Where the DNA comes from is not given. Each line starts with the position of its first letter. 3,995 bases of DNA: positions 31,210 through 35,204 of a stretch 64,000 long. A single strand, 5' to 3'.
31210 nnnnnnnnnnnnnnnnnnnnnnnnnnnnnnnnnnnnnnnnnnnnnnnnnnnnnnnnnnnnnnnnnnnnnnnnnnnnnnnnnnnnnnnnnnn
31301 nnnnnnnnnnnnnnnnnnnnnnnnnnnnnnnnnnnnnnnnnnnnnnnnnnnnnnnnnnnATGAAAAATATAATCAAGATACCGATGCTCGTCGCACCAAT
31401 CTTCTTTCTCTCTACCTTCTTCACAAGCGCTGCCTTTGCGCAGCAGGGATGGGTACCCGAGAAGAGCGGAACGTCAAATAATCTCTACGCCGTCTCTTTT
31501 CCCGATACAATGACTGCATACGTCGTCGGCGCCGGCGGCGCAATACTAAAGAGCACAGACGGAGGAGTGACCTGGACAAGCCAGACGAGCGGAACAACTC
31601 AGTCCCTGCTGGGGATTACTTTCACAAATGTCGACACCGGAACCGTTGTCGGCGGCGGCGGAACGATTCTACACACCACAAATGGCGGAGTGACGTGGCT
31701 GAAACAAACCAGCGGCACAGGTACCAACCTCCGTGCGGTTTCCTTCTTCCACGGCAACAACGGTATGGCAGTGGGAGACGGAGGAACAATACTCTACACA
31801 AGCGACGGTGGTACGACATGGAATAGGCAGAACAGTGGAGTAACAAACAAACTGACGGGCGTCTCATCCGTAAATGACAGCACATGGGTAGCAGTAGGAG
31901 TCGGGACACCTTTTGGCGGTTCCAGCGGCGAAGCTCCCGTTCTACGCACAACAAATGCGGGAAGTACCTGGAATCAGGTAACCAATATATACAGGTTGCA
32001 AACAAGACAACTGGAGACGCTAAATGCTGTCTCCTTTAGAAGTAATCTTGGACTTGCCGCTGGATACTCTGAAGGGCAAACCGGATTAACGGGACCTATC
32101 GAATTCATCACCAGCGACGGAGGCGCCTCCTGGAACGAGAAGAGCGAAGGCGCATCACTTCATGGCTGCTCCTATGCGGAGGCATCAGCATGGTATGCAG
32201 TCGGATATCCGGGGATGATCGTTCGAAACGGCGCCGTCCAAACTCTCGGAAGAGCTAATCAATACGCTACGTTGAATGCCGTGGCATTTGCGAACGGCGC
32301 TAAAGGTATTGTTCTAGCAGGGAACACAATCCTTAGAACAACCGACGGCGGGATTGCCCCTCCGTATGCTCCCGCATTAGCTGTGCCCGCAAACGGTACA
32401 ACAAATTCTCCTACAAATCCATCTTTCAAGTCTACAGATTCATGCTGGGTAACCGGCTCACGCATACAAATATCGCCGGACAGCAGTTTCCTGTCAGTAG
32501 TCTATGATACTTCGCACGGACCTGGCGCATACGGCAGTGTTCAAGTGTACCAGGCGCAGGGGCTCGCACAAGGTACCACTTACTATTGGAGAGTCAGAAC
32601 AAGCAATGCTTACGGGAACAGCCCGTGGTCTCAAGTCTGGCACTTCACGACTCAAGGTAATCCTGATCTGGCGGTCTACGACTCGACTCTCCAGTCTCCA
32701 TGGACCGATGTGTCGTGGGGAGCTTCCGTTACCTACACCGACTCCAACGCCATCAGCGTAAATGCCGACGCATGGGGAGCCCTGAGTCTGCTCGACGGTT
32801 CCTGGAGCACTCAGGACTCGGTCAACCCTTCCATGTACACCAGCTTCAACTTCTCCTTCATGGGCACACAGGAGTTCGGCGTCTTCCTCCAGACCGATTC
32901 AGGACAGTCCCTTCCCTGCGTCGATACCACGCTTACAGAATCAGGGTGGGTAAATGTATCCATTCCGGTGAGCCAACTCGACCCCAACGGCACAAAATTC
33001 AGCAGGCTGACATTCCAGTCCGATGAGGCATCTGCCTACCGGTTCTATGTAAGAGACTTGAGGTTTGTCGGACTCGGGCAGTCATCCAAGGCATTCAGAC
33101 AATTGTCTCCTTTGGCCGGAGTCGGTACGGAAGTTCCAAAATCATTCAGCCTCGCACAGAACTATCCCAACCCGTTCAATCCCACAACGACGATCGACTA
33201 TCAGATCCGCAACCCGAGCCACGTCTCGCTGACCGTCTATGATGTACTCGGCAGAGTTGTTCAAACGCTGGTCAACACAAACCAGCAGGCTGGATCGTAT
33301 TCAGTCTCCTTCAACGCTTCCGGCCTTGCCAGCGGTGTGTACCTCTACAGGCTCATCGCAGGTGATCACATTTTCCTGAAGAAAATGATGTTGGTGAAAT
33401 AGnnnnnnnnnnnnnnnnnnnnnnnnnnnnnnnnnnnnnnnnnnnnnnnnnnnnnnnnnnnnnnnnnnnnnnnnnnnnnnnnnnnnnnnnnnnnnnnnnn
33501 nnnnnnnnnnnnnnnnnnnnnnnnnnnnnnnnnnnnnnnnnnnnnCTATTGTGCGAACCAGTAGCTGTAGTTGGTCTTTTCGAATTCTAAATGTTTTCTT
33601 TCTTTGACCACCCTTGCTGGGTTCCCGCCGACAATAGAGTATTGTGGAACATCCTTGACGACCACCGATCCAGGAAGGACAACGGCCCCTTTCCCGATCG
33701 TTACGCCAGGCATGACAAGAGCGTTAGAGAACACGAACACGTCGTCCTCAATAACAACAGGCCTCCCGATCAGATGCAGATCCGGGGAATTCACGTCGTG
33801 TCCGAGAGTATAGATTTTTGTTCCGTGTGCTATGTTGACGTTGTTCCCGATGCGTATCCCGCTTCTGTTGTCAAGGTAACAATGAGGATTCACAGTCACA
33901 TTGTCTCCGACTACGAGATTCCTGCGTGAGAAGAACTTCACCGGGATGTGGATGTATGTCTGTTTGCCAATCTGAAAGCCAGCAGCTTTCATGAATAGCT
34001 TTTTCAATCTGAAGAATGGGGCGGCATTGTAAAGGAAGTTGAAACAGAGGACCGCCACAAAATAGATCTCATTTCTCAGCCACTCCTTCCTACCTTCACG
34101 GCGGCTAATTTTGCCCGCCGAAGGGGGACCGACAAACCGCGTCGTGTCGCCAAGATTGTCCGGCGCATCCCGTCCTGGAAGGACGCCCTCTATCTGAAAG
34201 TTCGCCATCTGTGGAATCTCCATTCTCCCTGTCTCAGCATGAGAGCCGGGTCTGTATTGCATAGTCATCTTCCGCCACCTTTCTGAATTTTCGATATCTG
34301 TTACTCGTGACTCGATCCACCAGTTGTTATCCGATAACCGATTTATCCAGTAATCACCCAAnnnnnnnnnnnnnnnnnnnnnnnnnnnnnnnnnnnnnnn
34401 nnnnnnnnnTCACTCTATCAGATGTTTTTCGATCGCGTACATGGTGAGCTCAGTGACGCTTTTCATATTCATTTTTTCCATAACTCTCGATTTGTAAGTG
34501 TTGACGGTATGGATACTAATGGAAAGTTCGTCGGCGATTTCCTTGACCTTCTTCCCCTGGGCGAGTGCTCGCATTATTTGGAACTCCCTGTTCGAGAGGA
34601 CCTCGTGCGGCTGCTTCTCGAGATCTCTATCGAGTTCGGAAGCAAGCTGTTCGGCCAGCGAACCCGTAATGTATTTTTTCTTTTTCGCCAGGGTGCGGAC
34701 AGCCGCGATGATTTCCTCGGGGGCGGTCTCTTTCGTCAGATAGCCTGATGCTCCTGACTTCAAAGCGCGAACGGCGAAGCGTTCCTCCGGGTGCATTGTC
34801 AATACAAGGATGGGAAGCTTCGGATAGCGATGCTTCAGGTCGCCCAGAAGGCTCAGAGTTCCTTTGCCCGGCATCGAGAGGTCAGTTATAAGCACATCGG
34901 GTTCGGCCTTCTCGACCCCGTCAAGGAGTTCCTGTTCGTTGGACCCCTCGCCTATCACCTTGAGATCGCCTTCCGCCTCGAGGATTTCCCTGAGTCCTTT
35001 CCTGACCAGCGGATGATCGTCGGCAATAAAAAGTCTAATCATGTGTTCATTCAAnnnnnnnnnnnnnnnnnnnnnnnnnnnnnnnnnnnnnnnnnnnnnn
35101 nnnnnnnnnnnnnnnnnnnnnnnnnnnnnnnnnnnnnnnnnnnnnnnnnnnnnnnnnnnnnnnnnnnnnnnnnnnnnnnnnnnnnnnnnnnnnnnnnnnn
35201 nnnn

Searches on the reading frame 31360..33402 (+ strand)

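Call 7: search_protein_families(library=ncbifam, proteins=[window:31360-33402:+])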
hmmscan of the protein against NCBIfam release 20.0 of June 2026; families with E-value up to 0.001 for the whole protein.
window:31360-33402:+ (680 aa): 5 families
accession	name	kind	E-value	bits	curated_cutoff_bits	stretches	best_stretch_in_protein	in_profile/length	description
NF010237.0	PRK13684.1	equivalog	8.7e-19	67.7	326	2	16-115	20-123/334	photosynthesis system II assembly factor Ycf48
TIGR04183.1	Por_Secre_tail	domain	6.7e-13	48.4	23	1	602-677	2-70/72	T9SS type A sorting domain-containing protein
NF052323.1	T9SSA_dep_M6i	equivalog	4e-08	31.7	600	1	600-666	959-1025/1043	T9SS-dependent M6-like inactivated metalloprotease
NF038113.1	T9SSA_dep_M36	equivalog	4.8e-08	31.6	885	1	599-678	793-867/869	T9SS-dependent M36 family metallopeptidase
NF033707.1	T9SS_sortase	equivalog_domain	0.00077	17.2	420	0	599-666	999-1076/1095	type IX secretion system sortase PorU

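Call 57: search_protein_families(library=pfam, proteins=[window:31360-33402:+], max_evalue=0.0001)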
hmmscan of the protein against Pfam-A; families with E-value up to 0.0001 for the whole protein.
window:31360-33402:+ (680 aa): 7 families
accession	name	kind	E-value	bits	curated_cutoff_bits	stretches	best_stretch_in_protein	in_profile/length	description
PF14870.12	PSII_BNR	-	4.6e-22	79.1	27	3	79-170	16-108/303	Photosynthesis system II assembly factor YCF48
PF18962.6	Por_Secre_tail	-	3.1e-11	43.8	27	1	602-677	2-74/75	Secretion system C-terminal sorting domain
PF15902.12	Sortilin-Vps10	-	2.6e-07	30.2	33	0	102-208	2-113/446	Sortilin, neurotensin receptor 3,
PF25788.1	Ig_Rha78A_N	-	1.4e-05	25.7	27.4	1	393-431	61-101/105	Rha78A-like, N-terminal immunoglobulin domain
PF02012.26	BNR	-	2e-05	24.3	27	0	65-73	3-11/12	BNR/Asp-box repeat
PF24489.1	Ig_J_second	-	3.2e-05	24.3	27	0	392-429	53-92/105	Tip attachment protein J second Ig-like domain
PF16656.11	Pur_ac_phosph_N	-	9.9e-05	23.3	30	1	368-431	29-93/93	Purple acid Phosphatase, N-terminal domain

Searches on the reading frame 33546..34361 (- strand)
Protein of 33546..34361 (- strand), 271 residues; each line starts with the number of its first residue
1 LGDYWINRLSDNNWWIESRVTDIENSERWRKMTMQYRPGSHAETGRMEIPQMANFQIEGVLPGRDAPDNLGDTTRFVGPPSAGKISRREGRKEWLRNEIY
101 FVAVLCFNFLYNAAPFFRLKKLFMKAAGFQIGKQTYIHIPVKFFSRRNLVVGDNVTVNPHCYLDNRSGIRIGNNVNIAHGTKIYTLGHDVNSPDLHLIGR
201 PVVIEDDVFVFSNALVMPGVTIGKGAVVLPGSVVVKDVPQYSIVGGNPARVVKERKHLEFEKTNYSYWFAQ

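Call 7: search_protein_families(library=ncbifam, proteins=[window:33546-34361:-])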
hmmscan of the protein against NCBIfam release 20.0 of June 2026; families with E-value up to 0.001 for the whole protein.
window:33546-34361:- (271 aa): 39 families (the best 25 are shown)
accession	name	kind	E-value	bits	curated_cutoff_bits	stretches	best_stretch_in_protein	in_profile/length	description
NF007797.0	PRK10502.1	subfamily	3.9e-27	95.1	192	1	89-256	15-180/183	WcaF family extracellular polysaccharide biosynthesis acetyltransferase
NF007499.0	PRK10092.1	equivalog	2.2e-22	79.7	314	1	133-254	58-182/183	maltose O-acetyltransferase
TIGR04008.1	WcaF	equivalog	4.4e-20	72.3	326.3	1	103-255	26-178/180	colanic acid biosynthesis acetyltransferase WcaF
TIGR03532.1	DapD_Ac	equivalog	2.9e-19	69.6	231.75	1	151-264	119-223/231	2,3,4,5-tetrahydropyridine-2,6-dicarboxylate N-acetyltransferase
NF007076.0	PRK09527.1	equivalog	4.9e-18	65.3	347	1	121-257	48-187/203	galactoside O-acetyltransferase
NF058585.1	HptprglPActTf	PfamEq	2.6e-17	62.9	300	1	169-262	78-167/172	heptaprenylglyceryl phosphate O-acetyltransferase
NF007240.0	PRK09677.1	equivalog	1.9e-16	60.1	243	1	131-257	48-186/192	putative lipopolysaccharide biosynthesis O-acetyl transferase WbbJ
NF000311.1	Vat_ABCDEFH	equivalog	2e-16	60.2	300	1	196-257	106-166/201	Vat family streptogramin A O-acetyltransferase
TIGR03308.1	phn_thr-fam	hypoth_equivalog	2.5e-16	60.1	201.65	1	200-256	107-163/204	phosphonate metabolim protein, transferase hexapeptide repeat family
NF038307.1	EPS_acetyl_HpsU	equivalog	3.8e-16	59.2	305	1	89-255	14-178/178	hormogonium polysaccharide biosynthesis acetyltransferase HpsU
NF000490.1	chloram_CatB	equivalog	4.5e-15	55.5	350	1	202-255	111-164/210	type B chloramphenicol O-acetyltransferase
NF033468.1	stregram_VatI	exception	8.9e-15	55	415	1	183-257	92-168/208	streptogramin A O-acetyltransferase Vat(I)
NF000147.1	stregram_VatF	exception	2.1e-14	53.6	400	1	204-259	123-178/221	streptogramin A O-acetyltransferase Vat(F)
NF041874.1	EPS_EpsC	equivalog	2.4e-14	53.4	150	1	148-255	61-167/168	serine O-acetyltransferase EpsC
TIGR03570.1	NeuD_NnaD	subfamily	2.1e-13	50.3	160.8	1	146-250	97-202/202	NeuD/PglB/VioB family sugar acetyltransferase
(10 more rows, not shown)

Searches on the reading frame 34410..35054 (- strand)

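Call 7: search_protein_families(library=ncbifam, proteins=[window:34410-35054:-])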
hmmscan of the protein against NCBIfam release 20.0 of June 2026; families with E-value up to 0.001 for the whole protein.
window:34410-35054:- (214 aa): 95 families (the best 25 are shown)
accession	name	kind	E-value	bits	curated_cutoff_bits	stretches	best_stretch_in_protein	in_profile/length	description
NF007018.1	PRK09483.1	equivalog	3.9e-51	173.8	280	1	5-213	1-209/217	UvrY/SirA/GacA family response regulator transcription factor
NF011896.0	PRK15369.1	equivalog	3.8e-46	157.3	242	1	6-209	4-206/211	two component system response regulator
NF052445.1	RespRegMctR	equivalog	2.5e-44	151.2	300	1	6-212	2-204/205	two-component system response regulator MctR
NF007935.0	PRK10651.1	equivalog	2.1e-39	134.9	250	1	2-210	3-213/216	two-component system response regulator NarL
NF047785.1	respo_reg_MadR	equivalog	3.5e-37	127.8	300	1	6-211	1-207/209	MadR family response regulator transcription factor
NF007685.0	PRK10360.1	equivalog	2.4e-34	118.9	258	1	5-204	1-189/196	response regulator transcription factor UhpA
NF007708.0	PRK10403.1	equivalog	1e-32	113.3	343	1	6-207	7-208/215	nitrate/nitrite response regulator protein NarP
NF007419.0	PRK09958.1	equivalog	2e-32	112.4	251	1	9-209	4-200/204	acid-sensing system DNA-binding response regulator EvgA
NF006900.1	PRK09390.1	equivalog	3.8e-30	104.9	255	1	7-208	6-198/203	response regulator FixJ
NF008098.0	PRK10840.1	equivalog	1.5e-28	99.8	235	1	6-200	4-198/216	response regulator transcription factor RcsB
NF007403.0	PRK09935.1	equivalog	4.4e-28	98.3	271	1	8-212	6-209/210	fimbria biosynthesis transcriptional regulator FimZ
NF040749.1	tetrathio_RR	equivalog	1.3e-20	74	290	1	11-204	5-185/191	tetrathionate respiration response regulator TtrR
NF041830.1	RR_TF_ErdR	exception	9.7e-20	71.2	390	1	8-203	4-201/213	response regulator transcription factor ErdR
TIGR01818.1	ntrC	equivalog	3.8e-18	65.5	558.6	1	9-128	2-120/463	nitrogen regulation protein NR(I)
NF008677.0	PRK11697.1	equivalog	3.9e-17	62.4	246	1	5-131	1-124/238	two-component system response regulator BtsR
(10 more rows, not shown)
